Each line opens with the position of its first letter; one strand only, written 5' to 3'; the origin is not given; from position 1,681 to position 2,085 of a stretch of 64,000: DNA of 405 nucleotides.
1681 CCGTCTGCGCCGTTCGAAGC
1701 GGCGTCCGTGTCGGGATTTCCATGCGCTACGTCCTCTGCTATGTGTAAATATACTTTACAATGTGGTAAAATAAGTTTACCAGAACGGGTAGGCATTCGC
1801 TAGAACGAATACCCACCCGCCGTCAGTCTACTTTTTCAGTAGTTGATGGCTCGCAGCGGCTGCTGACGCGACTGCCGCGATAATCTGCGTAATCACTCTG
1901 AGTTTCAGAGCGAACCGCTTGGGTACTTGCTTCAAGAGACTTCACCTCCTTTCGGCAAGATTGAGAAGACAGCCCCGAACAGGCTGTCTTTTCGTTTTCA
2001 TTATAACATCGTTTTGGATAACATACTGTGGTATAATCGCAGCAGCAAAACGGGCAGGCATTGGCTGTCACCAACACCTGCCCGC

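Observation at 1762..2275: Tandemly duplicated 35-codon ORF with convergent sense and antisense transcription signals: candidate new type I toxin-antitoxin pair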

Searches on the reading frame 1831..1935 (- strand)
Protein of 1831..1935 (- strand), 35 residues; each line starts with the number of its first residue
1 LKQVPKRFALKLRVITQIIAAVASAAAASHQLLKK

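Call 13: search_protein_families(library=pfam, proteins=[window:1831-1935:-], max_evalue=1)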
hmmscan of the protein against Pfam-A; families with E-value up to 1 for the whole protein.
seq(35 aa): 1 family
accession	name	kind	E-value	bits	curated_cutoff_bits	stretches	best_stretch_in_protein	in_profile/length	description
PF20096.4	DUF6486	-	0.94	9.6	22.7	0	14-27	8-21/31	Family of unknown function (DUF6486)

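Call 15: find_related_loci(query=A1, collection=genome_contigs, flank=3000)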
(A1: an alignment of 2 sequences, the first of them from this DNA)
Query A1 (35 aa) in genome_contigs; peptide patterns used: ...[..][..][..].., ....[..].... (x = any residue, [..] = any of these).
60 stretches matched a pattern; 2 encode a relative of the query (tblastn E <= 1e-3); 2 distinct loci.
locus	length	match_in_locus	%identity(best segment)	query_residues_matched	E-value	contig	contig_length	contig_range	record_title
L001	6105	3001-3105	69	1-35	1e-11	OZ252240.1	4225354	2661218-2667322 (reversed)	MAG: Capsulimonadaceae bacterium isolate a2a86edc-45d1-4d9d-aabf-dbb7e56cb6e1 genome assembly, chromosome: 1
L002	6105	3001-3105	71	1-35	5e-7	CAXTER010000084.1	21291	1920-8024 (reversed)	MAG TPA_asm: uncultured Armatimonadales bacterium isolate private_T1868_metawrap_bin.4 genome assembly, contig: private_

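Call 19: search_protein_representatives(alignment_id=A1)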
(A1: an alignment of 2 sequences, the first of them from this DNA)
Query: 2 sequences, 35 profile positions. Proteins with E-value up to 0.001 (for the whole library): 13; up to 1e-10: 7; up to 1e-30: 0. The best 13 are listed.
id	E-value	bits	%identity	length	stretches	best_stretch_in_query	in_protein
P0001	8.7e-15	70.2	-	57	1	1-35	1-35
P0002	1.0e-13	66.8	-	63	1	1-35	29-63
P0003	1.0e-13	66.7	-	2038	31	3-18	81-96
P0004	6.8e-13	64.1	-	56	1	1-35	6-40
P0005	2.6e-12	62.2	-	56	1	2-35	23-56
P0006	4.3e-12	61.6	-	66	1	1-35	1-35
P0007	5.2e-11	58.1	-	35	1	1-35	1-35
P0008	1.6e-10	56.5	-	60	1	5-35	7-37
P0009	7.3e-10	54.4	-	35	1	1-35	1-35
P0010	2.9e-09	52.5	-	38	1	2-35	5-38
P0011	4.7e-09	51.8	-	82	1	3-33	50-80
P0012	6.1e-09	51.5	-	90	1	1-33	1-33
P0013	3.3e-04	36.3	-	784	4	1-11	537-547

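Call 22: find_homologous_proteins(query=A2, max_evalue=0.01)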
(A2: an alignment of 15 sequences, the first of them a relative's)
Query A2 (15 sequences) (63 aa, profile of the alignment): 70 proteins with E <= 0.01 among 8000 candidates.
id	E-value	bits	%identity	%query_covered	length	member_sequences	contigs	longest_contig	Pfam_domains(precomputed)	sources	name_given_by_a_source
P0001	3.8e-25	105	69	56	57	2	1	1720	-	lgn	-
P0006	2.2e-23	100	71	56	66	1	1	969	-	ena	-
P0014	3.3e-23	99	63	56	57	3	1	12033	-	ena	-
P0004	2.5e-22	96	74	62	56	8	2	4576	-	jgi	-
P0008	3.8e-21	92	69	56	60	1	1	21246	-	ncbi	ncbi:MAG: hypothetical protein ACRYFS_10865 [Janthinobacterium lividum]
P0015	1.9e-19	87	74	62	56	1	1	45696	-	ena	-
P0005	8.7e-19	85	69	56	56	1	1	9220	-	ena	-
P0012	9.1e-19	85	61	52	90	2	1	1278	-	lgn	-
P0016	1.1e-17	81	74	56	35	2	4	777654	-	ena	-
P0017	1.5e-17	81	67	48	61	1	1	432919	-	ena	-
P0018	1.9e-17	81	63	56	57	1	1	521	-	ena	-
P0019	3.0e-17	80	71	56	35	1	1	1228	-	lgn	-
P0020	4.8e-17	79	63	56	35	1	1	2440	-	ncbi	-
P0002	7.2e-17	79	100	100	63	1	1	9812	-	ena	-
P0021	1.3e-16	78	73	48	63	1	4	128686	-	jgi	-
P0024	4.5e-16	76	69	56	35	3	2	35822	-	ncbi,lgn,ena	-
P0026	6.7e-16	76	71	56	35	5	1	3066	-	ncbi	-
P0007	3.3e-15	73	60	56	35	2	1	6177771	-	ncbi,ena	-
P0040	1.6e-14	71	63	56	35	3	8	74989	-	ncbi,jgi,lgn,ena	-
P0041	1.6e-14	71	60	56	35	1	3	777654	-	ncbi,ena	-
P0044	5.6e-14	70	63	56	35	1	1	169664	-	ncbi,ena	-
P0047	1.4e-13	68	54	56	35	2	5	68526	-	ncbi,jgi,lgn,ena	-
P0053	1.1e-12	65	51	56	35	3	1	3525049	-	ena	-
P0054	1.9e-11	61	54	56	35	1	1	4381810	-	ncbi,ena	-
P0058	1.8e-4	39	-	-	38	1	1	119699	-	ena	-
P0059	2.5e-4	39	-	-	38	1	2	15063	-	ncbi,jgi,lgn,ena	-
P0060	2.7e-4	39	-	-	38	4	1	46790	-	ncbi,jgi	-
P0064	1.7e-3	36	-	-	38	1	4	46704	-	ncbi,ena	-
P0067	2.8e-3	35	-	-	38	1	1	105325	-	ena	-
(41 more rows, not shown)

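Call 23: find_related_loci(query=A2, collection=metagenome_contigs, flank=3000)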
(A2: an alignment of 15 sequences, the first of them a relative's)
Query A2 (63 aa) in metagenome_contigs; peptide patterns used: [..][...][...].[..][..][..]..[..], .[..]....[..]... (x = any residue, [..] = any of these).
520 stretches matched a pattern; 6 encode a relative of the query (tblastn E <= 1e-3); 6 distinct loci.
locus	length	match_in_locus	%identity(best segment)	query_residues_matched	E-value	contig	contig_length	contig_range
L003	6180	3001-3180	55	4-63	2e-17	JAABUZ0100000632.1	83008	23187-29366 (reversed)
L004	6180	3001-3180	65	4-63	6e-16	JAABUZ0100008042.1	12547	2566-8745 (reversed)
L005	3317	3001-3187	81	2-63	5e-20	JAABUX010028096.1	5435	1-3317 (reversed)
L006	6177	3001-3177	58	5-63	3e-10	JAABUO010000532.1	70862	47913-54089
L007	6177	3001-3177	58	5-63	3e-10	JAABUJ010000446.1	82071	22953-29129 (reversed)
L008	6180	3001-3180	50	4-63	7e-6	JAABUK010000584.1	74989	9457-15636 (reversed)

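Call 28: find_encoding_contigs(protein=P0007, flank=4000, max_places=3)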
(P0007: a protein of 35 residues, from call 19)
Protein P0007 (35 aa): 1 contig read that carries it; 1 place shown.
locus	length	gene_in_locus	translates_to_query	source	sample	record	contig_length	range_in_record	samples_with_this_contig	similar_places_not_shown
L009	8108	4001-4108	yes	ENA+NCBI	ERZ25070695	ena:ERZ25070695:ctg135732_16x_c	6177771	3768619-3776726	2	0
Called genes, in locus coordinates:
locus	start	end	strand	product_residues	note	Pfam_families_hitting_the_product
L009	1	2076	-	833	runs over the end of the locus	PF00400:WD40 (faint), PF01436:NHL (faint), PF08450:SGL (faint), PF12894:ANAPC4_WD40 (faint), PF21783:YNCE (faint), PF24684:Vgb_lyase (weak), PF10282:Lactonase, PF25174:Beta-prop_THOC3, +5 more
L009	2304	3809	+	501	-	PF10282:Lactonase (faint), PF01436:NHL (faint), PF08450:SGL (faint), PF20067:SSL_N (faint), PF22807:TrAA12 (faint), PF17892:Cadherin_5, PF17963:Big_9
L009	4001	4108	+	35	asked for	-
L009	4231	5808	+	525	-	PF01019:G_glu_transpept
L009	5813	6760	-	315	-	-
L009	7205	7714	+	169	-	PF13302:Acetyltransf_3, PF00583:Acetyltransf_1, PF08445:FR47 (weak)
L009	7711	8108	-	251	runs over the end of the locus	PF00106:adh_short, PF08659:KR, PF13561:adh_short_C2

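Call 29: find_encoding_contigs(protein=P0016, flank=4000, max_places=4)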
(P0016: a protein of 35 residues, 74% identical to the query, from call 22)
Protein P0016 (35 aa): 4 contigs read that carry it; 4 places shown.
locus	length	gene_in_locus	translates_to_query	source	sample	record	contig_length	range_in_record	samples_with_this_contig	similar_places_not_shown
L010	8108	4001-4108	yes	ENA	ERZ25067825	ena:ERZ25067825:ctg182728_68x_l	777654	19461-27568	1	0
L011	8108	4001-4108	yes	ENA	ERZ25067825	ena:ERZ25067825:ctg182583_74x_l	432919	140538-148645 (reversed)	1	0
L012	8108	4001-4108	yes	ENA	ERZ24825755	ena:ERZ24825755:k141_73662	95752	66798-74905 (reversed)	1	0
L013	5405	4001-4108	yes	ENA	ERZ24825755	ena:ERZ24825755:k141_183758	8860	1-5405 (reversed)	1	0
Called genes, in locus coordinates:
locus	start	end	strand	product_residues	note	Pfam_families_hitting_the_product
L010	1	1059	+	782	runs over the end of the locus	PF09364:XFP_N, PF03894:XFP, PF09363:XFP_C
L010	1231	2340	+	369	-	PF00871:Acetate_kinase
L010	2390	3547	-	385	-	PF00438:S-AdoMet_synt_N, PF02772:S-AdoMet_synt_M, PF02773:S-AdoMet_synt_C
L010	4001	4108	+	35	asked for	-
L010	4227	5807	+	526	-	PF01019:G_glu_transpept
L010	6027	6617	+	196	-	PF07638:Sigma70_ECF, PF04542:Sigma70_r2, PF08281:Sigma70_r4_2, PF04545:Sigma70_r4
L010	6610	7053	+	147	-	-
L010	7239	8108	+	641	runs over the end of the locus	-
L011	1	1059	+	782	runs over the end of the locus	PF09364:XFP_N, PF03894:XFP, PF09363:XFP_C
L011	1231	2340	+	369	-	PF00871:Acetate_kinase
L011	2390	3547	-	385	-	PF00438:S-AdoMet_synt_N, PF02772:S-AdoMet_synt_M, PF02773:S-AdoMet_synt_C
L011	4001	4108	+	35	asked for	-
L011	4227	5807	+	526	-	PF01019:G_glu_transpept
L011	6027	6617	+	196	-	PF07638:Sigma70_ECF, PF04542:Sigma70_r2, PF08281:Sigma70_r4_2, PF04545:Sigma70_r4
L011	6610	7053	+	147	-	-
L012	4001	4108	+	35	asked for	-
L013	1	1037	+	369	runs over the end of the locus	PF00871:Acetate_kinase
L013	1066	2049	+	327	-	PF04754:Transposase_31 (weak), PF14261:DUF4351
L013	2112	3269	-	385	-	PF00438:S-AdoMet_synt_N, PF02772:S-AdoMet_synt_M, PF02773:S-AdoMet_synt_C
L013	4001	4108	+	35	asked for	-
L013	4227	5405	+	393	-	?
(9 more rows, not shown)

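Call 30: find_encoding_contigs(protein=P0059, flank=4000, max_places=4)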
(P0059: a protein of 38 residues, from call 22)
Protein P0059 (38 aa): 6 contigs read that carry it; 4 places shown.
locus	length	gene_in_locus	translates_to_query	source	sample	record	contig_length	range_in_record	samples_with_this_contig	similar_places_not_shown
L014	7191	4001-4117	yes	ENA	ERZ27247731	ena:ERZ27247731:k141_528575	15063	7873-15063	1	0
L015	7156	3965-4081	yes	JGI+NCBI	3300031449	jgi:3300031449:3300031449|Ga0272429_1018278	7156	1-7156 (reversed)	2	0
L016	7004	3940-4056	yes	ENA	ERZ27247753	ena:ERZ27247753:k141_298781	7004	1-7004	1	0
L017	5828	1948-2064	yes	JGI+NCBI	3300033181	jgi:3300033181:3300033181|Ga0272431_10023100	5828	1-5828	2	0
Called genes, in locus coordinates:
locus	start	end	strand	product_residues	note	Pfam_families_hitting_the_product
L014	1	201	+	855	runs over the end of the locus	PF02190:LON_substr_bdg, PF00004:AAA, PF07728:AAA_5, PF22667:Lon_lid, PF05362:Lon_C, PF13541:ChlI (weak)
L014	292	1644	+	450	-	PF01555:N6_N4_Mtase (weak)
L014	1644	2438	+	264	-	-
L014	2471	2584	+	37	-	-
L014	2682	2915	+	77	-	-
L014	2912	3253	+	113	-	PF02452:PemK_toxin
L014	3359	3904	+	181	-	-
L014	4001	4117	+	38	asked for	-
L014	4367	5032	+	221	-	-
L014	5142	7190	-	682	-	?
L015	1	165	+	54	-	?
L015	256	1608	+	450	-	PF01555:N6_N4_Mtase (weak)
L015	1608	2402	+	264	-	-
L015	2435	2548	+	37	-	-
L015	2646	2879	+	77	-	-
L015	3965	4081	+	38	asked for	-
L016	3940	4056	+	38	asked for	-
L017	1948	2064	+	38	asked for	-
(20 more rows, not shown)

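Call 31: find_encoding_contigs(protein=P0041, flank=4000, max_places=3)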
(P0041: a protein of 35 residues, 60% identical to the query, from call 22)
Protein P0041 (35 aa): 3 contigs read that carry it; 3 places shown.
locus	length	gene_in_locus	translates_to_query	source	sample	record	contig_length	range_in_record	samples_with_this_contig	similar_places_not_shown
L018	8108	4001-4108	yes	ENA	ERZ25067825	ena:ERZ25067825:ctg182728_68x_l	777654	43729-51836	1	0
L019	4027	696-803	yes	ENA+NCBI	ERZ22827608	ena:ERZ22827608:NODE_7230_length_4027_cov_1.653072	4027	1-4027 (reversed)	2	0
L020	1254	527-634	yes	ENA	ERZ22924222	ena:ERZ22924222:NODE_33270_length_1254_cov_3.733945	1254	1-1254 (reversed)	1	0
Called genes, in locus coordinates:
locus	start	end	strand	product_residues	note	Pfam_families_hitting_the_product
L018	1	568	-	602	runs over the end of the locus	PF00082:Peptidase_S8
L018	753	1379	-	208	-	PF01323:DSBA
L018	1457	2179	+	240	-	PF00072:Response_reg, PF00486:Trans_reg_C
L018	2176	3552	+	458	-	PF00672:HAMP, PF00512:HisKA, PF02518:HATPase_c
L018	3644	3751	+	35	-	-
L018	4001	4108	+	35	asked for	-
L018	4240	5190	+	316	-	PF12796:Ank_2, PF13857:Ank_5 (faint), PF00023:Ank (faint), PF13606:Ank_3 (faint), PF24521:Ank_KRIT1 (faint), PF13637:Ank_4 (faint), PF12796:Ank_2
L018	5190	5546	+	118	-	-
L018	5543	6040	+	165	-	PF01029:NusB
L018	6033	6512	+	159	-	PF00583:Acetyltransf_1, PF13508:Acetyltransf_7 (weak)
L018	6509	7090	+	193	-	PF06559:DCD_N, PF22569:DCD_C, PF22769:DCD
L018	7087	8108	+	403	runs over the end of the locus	PF03629:SASA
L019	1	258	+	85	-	?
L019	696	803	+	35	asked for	-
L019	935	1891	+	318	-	PF12796:Ank_2, PF13637:Ank_4 (weak), PF12796:Ank_2 (weak), PF13637:Ank_4 (weak), PF12796:Ank_2, PF13637:Ank_4 (weak), PF13857:Ank_5, PF00023:Ank (weak), +3 more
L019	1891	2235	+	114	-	-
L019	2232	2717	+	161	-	PF01029:NusB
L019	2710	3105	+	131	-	-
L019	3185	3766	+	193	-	PF06559:DCD_N, PF22569:DCD_C, PF22769:DCD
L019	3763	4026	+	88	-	?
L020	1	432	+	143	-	?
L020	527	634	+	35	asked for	-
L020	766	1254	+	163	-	?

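Call 32: find_encoding_contigs(protein=P0044, flank=4000, max_places=2)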
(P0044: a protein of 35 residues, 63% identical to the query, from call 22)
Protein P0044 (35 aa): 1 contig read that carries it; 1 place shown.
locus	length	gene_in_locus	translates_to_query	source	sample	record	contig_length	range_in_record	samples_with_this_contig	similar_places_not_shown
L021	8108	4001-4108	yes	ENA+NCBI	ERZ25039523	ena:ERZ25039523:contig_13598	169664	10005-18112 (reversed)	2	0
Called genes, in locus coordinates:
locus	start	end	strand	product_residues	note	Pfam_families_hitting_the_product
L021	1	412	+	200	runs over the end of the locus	PF01019:G_glu_transpept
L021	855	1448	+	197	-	PF01019:G_glu_transpept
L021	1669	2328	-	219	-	-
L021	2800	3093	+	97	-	-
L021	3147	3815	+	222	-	PF00657:Lipase_GDSL (weak), PF13472:Lipase_GDSL_2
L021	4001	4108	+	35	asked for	-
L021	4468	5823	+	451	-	PF02511:Thy1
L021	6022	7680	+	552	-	-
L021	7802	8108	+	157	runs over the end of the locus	-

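Call 33: find_encoding_contigs(protein=P0054, flank=4000, max_places=2)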
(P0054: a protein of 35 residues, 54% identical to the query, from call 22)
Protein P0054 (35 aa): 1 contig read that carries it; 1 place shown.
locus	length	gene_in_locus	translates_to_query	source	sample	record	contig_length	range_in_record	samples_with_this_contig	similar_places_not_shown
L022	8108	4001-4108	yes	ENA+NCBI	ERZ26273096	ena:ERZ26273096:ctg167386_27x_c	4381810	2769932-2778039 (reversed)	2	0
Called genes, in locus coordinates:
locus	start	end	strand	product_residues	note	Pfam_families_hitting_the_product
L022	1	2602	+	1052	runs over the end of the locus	-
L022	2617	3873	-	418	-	PF02195:ParB_N, PF17762:HTH_ParB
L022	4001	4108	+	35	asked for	-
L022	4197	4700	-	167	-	-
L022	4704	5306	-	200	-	-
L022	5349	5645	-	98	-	-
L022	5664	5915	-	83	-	-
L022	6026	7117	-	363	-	PF07676:PD40 (faint), PF26549:Tricorn_N (faint), PF26550:Tricorn_2nd (faint)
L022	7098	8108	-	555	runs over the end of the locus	PF02511:Thy1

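Call 34: find_encoding_contigs(protein=P0053, flank=4000, max_places=2)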
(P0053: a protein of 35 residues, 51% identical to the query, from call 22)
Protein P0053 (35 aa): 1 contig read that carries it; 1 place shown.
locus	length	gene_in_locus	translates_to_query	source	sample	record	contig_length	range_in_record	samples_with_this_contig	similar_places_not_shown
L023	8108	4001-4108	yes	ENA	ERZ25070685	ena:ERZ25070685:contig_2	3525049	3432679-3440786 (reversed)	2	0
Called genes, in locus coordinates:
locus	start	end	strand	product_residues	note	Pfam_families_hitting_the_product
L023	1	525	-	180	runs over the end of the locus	PF11459:AbiEi_3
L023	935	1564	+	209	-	PF01323:DSBA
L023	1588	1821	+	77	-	-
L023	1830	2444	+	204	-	PF05685:Uma2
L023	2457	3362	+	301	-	PF01557:FAA_hydrolase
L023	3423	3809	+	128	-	-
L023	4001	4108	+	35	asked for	-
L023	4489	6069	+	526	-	PF01019:G_glu_transpept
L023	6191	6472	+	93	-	PF05015:HigB-like_toxin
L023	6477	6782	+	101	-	PF01381:HTH_3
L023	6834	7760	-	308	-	-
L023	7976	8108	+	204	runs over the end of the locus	PF07638:Sigma70_ECF, PF04542:Sigma70_r2, PF04545:Sigma70_r4, PF08281:Sigma70_r4_2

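Call 50: search_protein_families(library=ncbifam, proteins=[window:1831-1935:-], max_evalue=10)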
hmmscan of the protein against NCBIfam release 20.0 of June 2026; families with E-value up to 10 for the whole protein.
seq(35 aa): 0 families

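Call 51: search_protein_families(library=padloc, proteins=[window:1831-1935:-], max_evalue=10)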
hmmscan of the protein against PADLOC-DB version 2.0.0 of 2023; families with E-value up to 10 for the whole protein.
seq(35 aa): 0 families

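Call 53: list_cluster_members(proteins=[P0008, P0024, P0026, P0040, P0047, P0007, P0054, P0059, P0060, P0064])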
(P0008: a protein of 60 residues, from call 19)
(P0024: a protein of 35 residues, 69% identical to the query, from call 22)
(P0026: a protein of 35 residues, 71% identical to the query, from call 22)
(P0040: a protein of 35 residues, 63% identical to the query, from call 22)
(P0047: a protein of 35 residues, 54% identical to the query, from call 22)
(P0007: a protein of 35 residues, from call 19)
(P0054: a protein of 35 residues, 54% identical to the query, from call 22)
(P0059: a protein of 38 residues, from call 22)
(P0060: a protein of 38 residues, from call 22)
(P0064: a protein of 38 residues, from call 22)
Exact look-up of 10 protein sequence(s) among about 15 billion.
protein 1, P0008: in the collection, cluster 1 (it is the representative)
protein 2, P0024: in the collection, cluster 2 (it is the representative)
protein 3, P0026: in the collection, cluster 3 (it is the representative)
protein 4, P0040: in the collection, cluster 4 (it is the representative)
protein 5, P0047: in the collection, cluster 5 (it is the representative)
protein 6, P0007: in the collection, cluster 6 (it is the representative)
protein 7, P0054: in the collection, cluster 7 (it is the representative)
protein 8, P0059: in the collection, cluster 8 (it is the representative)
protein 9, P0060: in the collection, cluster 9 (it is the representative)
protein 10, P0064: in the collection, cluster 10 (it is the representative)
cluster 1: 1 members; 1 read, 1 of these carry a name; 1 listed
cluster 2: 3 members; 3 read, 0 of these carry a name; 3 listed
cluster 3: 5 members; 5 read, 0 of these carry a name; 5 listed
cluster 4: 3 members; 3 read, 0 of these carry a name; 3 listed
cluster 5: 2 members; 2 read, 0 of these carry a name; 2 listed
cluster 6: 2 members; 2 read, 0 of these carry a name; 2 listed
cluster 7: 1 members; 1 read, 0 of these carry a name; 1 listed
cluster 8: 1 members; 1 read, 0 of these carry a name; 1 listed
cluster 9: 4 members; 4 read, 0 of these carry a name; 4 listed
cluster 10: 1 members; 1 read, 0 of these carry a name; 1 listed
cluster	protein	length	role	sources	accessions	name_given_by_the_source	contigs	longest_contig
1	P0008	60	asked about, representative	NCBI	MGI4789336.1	MAG: hypothetical protein ACRYFS_10865 [Janthinobacterium lividum]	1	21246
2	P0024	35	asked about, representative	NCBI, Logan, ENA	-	-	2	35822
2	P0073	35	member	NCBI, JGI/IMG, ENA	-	-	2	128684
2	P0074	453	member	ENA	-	-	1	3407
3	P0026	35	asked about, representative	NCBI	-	-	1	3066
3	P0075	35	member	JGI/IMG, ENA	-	-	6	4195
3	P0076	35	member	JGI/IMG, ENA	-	-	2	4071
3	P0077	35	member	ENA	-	-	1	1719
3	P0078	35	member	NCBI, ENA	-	-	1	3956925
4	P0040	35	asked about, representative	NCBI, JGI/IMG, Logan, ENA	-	-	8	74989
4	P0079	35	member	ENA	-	-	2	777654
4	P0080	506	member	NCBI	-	-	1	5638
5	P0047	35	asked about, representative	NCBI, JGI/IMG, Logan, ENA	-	-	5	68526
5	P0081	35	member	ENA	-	-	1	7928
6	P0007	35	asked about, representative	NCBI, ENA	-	-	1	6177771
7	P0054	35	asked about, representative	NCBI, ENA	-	-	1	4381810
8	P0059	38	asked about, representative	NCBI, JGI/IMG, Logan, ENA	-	-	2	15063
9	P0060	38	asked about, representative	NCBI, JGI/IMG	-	-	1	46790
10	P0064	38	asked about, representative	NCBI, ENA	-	-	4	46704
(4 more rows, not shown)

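Call 59: find_encoding_contigs(protein=P0058, flank=3000, max_places=2)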
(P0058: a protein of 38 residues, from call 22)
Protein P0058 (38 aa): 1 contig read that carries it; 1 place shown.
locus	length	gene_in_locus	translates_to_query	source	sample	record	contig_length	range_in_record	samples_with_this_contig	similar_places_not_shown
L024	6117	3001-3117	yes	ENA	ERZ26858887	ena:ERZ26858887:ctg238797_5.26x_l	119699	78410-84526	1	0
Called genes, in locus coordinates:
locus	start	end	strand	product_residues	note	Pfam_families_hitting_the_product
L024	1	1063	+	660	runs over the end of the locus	PF13588:HSDR_N_2, PF02384:N6_Mtase, PF07669:Eco57I (weak)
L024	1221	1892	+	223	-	-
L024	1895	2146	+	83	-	-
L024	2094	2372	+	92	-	-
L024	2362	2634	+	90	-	-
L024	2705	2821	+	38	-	-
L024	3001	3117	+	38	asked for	-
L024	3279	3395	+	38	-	-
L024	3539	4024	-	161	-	PF14328:DUF4385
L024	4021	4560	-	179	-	PF02525:Flavodoxin_2 (weak), PF03358:FMN_red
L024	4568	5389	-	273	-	PF01292:Ni_hydr_CYTB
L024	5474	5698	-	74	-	-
